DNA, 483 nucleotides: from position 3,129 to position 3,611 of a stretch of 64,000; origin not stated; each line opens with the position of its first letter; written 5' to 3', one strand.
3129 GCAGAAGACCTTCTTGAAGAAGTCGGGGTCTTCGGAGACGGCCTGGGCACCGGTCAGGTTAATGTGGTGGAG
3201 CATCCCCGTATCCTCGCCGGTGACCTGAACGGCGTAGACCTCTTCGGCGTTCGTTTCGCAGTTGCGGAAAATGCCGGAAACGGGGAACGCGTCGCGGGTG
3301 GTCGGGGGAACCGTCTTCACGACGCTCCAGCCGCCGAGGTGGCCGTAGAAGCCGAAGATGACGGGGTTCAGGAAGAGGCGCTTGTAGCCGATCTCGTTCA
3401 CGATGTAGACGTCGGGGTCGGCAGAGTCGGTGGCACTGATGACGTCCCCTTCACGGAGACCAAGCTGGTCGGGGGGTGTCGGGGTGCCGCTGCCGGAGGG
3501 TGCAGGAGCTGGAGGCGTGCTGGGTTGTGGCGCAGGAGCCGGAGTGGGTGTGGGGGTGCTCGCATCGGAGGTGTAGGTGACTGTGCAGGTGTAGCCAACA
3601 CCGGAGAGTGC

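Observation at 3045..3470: Uncharacterised conserved domain of about 140 aa shared by the C-terminus of the giant protein and the N-terminus of a second secreted protein (50064..51161)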

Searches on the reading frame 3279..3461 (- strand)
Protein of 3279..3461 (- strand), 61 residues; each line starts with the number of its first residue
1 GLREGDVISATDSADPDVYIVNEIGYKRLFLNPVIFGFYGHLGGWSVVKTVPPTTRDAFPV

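Call 45: search_solved_structures(query=A3, max_evalue=10, show_alignments=3)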
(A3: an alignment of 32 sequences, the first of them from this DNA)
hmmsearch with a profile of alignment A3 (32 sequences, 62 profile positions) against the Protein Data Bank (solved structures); distinct sequences matched with E-value up to 10: 2.
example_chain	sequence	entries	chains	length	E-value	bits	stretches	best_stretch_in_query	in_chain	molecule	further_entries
7pkt_j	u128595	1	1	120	0.68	13.1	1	35-56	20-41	uL14m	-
9y6s_8F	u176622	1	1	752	1.6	11.9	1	24-50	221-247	Leucine-rich repeat protein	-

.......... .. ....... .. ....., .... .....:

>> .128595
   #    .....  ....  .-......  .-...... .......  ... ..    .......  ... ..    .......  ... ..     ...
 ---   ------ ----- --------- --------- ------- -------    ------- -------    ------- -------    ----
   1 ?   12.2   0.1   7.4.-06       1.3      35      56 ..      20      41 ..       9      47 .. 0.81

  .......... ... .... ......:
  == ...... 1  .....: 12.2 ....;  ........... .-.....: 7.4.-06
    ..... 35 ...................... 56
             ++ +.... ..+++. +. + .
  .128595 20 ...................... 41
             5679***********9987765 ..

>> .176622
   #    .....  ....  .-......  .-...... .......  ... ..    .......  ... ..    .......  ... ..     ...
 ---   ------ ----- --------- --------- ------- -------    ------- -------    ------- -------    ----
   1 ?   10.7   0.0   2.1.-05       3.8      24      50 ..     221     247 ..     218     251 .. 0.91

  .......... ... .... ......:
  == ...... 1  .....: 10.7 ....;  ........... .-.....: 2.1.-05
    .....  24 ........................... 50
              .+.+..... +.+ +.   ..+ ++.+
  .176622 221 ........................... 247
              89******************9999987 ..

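Call 56: predict_structure(alignment_id=A5)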
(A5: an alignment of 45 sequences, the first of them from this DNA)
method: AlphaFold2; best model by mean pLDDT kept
length: 61 residues; sequences in the alignment: 45
mean_pLDDT: 79.3   pTM: 0.61
mean pLDDT of the five models: 79.3, 78.6, 76.0, 73.8, 73.2
residues with pLDDT >= 90: 0; 70-90: 52; 50-70: 9; < 50: 0
segments of 3 or more residues with pLDDT < 50: none
pLDDT, mean of each block of 10 residues (from residue 1): 86 79 80 69 79 84 68
secondary structure, 60 per line:
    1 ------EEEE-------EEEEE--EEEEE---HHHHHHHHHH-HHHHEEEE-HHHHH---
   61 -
elements in order: E7-10 E18-22 E25-29 H33-42 H44-47 E48-51 H53-57
